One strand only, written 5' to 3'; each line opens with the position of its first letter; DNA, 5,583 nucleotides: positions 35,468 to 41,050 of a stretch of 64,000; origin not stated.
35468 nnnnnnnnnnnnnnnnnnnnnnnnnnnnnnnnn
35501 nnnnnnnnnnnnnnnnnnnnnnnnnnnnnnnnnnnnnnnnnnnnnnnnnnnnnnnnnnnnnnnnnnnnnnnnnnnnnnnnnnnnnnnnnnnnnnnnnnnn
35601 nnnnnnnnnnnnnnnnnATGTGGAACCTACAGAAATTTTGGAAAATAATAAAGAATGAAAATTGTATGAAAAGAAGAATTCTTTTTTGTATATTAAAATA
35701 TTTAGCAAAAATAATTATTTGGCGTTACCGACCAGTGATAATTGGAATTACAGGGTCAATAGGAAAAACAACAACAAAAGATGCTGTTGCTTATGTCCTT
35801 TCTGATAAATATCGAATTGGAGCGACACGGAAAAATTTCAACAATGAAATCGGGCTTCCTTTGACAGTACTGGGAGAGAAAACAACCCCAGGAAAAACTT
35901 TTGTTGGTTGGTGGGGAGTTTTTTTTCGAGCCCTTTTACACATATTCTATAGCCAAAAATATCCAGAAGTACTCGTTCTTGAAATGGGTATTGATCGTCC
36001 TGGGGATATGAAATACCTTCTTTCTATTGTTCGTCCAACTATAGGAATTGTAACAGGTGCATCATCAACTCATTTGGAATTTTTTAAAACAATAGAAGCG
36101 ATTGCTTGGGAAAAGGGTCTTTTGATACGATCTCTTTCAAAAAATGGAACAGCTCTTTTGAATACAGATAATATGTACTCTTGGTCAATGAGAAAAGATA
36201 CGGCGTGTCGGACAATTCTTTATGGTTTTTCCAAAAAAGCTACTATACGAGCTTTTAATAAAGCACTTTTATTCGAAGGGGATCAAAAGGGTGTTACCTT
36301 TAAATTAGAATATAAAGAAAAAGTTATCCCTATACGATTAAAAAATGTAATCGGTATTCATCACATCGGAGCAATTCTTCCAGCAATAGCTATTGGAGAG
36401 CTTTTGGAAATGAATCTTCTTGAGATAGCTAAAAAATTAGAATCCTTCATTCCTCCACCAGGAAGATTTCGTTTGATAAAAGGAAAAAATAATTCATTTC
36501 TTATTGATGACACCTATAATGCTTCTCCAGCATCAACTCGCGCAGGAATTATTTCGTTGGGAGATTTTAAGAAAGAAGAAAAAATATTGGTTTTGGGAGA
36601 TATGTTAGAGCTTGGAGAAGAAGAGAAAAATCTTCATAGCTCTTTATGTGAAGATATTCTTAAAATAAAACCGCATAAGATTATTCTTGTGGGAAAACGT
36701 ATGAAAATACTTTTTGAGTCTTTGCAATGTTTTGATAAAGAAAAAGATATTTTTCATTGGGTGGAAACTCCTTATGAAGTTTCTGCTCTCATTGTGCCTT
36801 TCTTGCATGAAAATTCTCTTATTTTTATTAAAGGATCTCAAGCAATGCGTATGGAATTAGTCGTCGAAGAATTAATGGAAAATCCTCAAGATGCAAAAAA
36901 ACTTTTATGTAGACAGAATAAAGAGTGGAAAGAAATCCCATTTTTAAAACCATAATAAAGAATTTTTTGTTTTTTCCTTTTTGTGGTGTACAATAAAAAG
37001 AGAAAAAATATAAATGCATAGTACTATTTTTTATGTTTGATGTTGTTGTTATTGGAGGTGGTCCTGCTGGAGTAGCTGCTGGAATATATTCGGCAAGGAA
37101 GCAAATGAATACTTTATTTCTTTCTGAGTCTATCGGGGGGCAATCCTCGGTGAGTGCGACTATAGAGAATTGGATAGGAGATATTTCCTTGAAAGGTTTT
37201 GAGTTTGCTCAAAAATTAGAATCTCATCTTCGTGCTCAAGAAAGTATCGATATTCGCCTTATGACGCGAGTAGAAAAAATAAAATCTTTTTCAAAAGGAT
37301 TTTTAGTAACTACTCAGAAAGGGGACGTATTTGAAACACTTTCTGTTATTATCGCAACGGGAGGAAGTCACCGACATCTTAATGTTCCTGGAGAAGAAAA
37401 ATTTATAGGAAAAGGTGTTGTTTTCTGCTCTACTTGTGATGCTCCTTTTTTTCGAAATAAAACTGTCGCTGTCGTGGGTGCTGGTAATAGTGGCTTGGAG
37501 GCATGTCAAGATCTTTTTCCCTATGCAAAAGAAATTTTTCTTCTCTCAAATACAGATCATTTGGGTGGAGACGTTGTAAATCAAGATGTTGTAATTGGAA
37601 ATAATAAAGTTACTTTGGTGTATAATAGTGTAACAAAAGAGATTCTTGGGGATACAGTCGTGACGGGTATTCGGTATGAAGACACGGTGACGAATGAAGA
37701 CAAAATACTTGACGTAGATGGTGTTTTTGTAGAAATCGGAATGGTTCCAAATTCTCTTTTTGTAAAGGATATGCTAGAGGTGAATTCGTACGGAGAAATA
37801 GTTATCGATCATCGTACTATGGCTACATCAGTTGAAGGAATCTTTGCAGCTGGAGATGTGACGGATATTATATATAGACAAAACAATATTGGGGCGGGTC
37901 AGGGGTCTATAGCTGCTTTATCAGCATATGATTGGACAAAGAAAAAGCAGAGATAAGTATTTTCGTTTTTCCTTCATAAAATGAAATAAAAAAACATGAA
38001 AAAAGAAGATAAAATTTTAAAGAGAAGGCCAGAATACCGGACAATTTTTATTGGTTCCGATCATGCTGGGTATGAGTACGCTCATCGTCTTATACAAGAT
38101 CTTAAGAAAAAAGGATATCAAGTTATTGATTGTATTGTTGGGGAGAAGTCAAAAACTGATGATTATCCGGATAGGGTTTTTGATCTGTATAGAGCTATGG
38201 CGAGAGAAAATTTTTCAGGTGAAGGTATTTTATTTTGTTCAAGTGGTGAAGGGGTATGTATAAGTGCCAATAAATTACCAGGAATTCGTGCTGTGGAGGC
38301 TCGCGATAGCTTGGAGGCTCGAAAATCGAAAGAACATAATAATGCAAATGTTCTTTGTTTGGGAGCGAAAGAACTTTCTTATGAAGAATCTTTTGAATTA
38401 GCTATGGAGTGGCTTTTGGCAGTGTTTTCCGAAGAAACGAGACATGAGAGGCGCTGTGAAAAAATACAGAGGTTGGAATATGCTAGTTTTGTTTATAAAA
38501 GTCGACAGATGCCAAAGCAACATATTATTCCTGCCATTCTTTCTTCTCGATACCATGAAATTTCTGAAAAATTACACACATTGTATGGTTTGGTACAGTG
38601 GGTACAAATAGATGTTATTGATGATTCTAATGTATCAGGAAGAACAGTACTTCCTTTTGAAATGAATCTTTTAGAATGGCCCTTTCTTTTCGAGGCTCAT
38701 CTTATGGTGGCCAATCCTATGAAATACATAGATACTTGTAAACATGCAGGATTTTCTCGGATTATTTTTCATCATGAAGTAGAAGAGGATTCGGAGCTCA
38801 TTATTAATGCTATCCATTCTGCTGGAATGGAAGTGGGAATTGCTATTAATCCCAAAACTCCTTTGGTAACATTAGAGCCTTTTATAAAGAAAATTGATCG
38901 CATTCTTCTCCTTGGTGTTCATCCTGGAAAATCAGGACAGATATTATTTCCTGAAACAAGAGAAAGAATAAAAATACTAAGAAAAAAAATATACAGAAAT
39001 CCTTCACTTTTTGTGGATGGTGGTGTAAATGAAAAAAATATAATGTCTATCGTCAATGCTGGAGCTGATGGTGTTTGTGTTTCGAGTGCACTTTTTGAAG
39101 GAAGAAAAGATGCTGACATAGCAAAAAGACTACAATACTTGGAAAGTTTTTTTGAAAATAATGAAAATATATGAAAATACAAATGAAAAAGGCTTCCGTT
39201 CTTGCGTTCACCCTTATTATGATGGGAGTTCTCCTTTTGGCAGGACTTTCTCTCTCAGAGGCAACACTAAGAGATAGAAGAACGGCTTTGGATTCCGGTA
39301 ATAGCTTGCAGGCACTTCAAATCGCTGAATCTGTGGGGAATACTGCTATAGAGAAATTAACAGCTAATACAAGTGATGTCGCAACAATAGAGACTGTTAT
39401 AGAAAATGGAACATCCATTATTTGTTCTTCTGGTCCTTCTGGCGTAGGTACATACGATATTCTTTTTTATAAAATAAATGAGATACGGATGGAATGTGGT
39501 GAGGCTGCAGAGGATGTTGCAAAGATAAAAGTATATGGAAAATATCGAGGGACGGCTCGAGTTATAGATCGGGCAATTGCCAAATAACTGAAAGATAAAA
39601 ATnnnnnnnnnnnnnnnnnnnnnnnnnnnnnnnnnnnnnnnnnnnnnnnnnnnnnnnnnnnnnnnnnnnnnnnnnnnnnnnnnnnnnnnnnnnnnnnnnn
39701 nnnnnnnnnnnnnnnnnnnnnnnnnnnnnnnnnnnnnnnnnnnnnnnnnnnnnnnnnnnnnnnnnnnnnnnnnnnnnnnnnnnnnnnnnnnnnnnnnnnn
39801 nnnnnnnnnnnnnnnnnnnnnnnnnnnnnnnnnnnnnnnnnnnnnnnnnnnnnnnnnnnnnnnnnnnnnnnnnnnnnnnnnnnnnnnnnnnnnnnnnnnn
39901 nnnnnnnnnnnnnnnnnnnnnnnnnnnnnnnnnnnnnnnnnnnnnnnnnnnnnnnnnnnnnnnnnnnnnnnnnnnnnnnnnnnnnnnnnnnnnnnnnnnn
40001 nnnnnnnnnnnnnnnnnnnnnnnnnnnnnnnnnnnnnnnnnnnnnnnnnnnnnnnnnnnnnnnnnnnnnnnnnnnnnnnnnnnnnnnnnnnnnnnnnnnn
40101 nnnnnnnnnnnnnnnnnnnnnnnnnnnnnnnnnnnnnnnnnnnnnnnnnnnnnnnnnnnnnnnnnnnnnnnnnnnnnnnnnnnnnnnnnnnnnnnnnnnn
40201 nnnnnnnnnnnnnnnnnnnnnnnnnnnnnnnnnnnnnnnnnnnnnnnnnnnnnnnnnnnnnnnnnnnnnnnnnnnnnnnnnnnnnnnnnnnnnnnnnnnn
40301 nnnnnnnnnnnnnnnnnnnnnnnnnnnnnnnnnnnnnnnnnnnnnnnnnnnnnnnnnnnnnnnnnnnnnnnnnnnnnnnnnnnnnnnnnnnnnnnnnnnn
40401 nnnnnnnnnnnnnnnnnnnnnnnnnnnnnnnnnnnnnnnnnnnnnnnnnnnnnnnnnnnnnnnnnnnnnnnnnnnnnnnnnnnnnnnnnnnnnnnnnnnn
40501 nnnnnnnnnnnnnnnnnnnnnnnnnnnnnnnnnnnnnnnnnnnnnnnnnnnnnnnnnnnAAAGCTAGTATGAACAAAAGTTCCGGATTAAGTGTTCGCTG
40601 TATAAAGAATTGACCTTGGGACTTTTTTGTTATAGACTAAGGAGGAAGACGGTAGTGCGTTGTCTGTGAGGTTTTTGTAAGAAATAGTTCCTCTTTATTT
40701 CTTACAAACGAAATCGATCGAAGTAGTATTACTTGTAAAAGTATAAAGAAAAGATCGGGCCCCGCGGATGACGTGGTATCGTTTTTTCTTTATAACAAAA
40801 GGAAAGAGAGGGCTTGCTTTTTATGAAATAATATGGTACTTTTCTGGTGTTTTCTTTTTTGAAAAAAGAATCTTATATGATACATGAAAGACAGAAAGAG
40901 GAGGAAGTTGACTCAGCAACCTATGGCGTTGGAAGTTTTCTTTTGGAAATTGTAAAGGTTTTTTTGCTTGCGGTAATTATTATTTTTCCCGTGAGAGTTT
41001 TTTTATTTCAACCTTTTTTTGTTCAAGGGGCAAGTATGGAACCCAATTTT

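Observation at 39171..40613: Tandem PilX-N-type pseudopilin paralogs, the second fused to a Fibrobacter-type 'major paralogous domain' (FISUMP-like)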

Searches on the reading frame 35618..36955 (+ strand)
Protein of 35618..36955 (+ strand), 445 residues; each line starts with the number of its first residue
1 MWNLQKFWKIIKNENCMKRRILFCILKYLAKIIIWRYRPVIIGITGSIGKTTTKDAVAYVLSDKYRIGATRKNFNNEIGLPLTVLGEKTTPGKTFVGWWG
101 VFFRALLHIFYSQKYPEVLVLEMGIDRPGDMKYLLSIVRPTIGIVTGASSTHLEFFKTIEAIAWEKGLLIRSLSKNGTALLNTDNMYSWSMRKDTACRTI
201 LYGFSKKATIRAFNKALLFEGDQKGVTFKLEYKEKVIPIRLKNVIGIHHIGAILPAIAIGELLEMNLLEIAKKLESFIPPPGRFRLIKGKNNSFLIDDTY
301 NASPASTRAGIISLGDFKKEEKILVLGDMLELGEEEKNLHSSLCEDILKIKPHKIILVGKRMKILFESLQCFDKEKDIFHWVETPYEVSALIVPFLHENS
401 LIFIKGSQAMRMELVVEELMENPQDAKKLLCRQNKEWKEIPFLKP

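Call 89: search_protein_families(library=pfam, proteins=[window:35618-36955:+], max_evalue=0.001)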
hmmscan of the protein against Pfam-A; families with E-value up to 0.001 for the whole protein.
window:35618-36955:+ (445 aa): 2 families
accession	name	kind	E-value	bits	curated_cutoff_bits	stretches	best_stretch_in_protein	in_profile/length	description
PF08245.18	Mur_ligase_M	-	4.6e-29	102.2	24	2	115-259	56-199/200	Mur ligase middle domain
PF02875.26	Mur_ligase_C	-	1.7e-11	45.4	28.4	1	282-407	1-126/127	Mur ligase, glutamate ligase domain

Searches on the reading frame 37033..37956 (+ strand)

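Call 89: search_protein_families(library=pfam, proteins=[window:37033-37956:+], max_evalue=0.001)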
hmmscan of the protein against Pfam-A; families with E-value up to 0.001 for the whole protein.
window:37033-37956:+ (307 aa): 10 families
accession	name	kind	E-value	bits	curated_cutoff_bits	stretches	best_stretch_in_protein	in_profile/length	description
PF07992.20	Pyr_redox_2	-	2e-41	142.8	26.1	1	2-283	1-278/291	Pyridine nucleotide-disulphide oxidoreductase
PF13738.12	Pyr_redox_3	-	2.8e-25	89.7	30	1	66-274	90-305/305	Pyridine nucleotide-disulphide oxidoreductase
PF03486.20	HI0933_like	-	7.2e-11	42.4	50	0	3-30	2-29/244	HI0933-like protein Rossmann domain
PF12831.13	FAD_oxidored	-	3.3e-10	40.3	27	1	3-70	1-72/416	FAD dependent oxidoreductase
PF01134.28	GIDA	-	6.9e-10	39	22.1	1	3-34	1-32/391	Glucose inhibited division protein A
PF00070.33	Pyr_redox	-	6.5e-08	33.4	22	1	145-217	2-81/82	Pyridine nucleotide-disulphide oxidoreductase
PF00890.30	FAD_binding_2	-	9.4e-06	25.5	20.4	0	3-32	1-30/414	FAD binding domain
PF13450.12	NAD_binding_8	-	3.9e-05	24.3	21.9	0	147-186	1-40/68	NAD(P)-binding Rossmann-like domain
PF01266.30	DAO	-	4.6e-05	23.5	27.9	0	3-42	1-43/353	FAD dependent oxidoreductase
PF01946.23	Thi4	-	0.0005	19.8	26.2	0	3-34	19-51/235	Thi4 family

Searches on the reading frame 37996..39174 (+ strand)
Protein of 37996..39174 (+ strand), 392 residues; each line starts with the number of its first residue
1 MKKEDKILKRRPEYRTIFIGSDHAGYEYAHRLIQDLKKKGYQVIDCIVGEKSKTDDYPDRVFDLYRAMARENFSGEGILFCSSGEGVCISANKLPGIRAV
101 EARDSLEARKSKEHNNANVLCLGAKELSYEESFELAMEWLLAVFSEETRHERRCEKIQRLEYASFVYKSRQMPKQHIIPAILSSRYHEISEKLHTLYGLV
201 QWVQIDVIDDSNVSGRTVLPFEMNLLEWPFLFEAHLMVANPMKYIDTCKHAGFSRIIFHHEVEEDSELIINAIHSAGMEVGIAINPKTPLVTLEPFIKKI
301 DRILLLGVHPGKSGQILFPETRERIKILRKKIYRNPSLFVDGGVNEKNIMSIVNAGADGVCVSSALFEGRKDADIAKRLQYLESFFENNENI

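Call 89: search_protein_families(library=pfam, proteins=[window:37996-39174:+], max_evalue=0.001)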
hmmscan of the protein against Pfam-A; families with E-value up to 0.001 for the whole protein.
window:37996-39174:+ (392 aa): 2 families
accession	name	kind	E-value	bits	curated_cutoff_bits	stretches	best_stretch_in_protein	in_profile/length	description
PF00834.25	Ribul_P_3_epim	-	4.8e-39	134.3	21.1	1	177-367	2-198/198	Ribulose-phosphate 3 epimerase family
PF02502.23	LacAB_rpiB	-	7.8e-38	130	24.7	1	17-157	1-138/138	Ribose/Galactose Isomerase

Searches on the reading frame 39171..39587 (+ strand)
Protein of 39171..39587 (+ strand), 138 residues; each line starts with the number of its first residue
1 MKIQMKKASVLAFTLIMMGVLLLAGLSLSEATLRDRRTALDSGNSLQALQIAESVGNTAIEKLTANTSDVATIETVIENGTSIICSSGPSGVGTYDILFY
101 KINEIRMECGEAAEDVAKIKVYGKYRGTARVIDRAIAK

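Call 3: search_protein_families(library=pfam, proteins=[window:39171-39587:+], max_evalue=1)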
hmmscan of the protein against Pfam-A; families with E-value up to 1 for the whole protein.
window:39171-39587:+ (138 aa): 1 family
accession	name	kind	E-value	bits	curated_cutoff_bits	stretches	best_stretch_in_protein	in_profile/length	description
PF14341.11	PilX_N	-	0.00018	21.9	25.5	1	10-54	4-48/51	PilX N-terminal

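Call 4: search_protein_families(library=ncbifam, proteins=[window:39171-39587:+], max_evalue=1)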
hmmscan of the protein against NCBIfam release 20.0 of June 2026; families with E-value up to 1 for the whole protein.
window:39171-39587:+ (138 aa): 0 families

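Call 20: find_homologous_proteins(query=window:39171-39584:+)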
Query window:39171-39584:+ (138 aa): 4 proteins with E <= 0.001 among 110 candidates.
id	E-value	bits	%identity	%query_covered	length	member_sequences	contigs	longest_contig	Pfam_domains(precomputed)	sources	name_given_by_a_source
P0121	4.3e-79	280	100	100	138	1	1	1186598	-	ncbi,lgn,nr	ncbi:MAG: hypothetical protein IPN70_04305 [Candidatus Moraniibacteriota bacterium]|nr:MAG: hypothet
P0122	3.8e-28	116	56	96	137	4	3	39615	-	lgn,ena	-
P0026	7.5e-18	83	41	99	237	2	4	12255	-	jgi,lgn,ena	jgi:hypothetical protein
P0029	9.6e-16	76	40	99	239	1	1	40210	-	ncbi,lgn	-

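Call 52: predict_structure(alignment_id=A3)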
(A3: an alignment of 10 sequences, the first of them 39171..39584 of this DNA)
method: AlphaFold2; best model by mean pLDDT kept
length: 138 residues; sequences in the alignment: 10
mean_pLDDT: 71.8   pTM: 0.58
mean pLDDT of the five models: 71.8, 70.7, 70.6, 70.5, 70.4
residues with pLDDT >= 90: 10; 70-90: 66; 50-70: 48; < 50: 14
segments of 3 or more residues with pLDDT < 50: 1-6, 69-74
pLDDT, mean of each block of 10 residues (from residue 1): 48 66 58 58 86 86 62 53 65 87 84 84 89 79
secondary structure, 60 per line:
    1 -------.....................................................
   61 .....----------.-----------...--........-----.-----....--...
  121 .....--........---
elements in order: H8-65 E88-90 E93-100 E118-125 E128-135

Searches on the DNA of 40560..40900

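Call 86: search_rna_families(source=window, start=40560, end=40900, threshold=evalue, max_evalue=1)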
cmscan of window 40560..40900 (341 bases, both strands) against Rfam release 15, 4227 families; matches with E-value up to 1: 1.
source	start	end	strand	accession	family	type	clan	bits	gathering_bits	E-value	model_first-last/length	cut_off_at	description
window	40725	40860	-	RF01459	rliE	Gene; sRNA;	-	19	90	0.62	1-222/222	no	Listeria sRNA rliE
